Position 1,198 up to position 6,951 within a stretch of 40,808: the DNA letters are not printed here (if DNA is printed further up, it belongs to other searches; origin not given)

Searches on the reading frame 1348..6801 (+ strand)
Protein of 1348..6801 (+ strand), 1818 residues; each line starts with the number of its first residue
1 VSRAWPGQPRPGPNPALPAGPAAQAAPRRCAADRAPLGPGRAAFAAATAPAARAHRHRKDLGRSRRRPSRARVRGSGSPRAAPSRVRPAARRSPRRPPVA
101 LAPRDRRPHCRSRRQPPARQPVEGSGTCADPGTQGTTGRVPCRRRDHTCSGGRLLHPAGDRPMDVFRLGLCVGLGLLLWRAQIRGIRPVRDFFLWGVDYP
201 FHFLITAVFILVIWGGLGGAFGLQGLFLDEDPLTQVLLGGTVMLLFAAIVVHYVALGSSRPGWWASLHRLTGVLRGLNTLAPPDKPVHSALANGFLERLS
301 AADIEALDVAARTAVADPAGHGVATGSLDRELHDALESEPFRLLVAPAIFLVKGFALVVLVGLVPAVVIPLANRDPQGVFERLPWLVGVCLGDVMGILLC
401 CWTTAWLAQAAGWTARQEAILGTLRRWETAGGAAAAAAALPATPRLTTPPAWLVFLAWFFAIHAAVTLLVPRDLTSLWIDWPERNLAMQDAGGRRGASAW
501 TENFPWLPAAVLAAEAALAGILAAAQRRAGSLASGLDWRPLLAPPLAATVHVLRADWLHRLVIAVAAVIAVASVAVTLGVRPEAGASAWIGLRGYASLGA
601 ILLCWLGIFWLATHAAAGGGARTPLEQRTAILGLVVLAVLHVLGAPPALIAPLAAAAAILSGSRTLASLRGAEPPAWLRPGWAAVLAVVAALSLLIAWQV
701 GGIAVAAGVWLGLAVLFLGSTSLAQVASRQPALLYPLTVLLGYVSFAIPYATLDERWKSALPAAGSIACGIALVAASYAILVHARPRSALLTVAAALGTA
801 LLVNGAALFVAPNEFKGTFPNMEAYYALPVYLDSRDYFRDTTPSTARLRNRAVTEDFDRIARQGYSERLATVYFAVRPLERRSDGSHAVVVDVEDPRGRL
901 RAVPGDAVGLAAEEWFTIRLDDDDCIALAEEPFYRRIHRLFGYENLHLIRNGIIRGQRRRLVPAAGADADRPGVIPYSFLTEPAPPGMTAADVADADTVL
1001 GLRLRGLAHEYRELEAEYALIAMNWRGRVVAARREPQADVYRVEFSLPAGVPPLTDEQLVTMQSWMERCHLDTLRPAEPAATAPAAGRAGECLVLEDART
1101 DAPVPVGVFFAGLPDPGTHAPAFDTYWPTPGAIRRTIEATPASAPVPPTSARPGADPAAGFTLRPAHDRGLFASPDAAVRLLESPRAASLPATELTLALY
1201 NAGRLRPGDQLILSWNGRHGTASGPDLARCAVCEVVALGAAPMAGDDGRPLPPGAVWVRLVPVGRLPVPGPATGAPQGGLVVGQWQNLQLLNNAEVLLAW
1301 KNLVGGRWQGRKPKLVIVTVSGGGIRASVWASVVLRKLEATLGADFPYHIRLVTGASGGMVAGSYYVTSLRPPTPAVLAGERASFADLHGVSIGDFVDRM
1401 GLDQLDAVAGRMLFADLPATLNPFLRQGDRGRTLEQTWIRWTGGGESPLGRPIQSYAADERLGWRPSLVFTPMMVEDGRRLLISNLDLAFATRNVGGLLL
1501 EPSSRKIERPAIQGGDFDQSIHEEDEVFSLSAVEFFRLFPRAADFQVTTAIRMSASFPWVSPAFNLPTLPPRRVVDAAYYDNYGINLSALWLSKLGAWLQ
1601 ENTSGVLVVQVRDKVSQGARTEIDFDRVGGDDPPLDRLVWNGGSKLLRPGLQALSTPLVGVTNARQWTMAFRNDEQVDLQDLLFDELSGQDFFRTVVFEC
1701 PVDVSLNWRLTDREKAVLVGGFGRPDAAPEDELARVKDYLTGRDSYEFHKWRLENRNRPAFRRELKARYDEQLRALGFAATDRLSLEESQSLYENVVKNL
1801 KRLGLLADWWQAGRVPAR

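Call 70: search_protein_families(library=pfam, proteins=[window:1348-6801:+], max_evalue=0.001)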
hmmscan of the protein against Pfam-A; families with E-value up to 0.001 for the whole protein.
window:1348-6801:+ (1818 aa): 1 family
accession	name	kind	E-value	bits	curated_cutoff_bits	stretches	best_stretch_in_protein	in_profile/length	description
PF01734.28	Patatin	-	2.1e-05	25.3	27.7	1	1319-1585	2-187/191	Patatin-like phospholipase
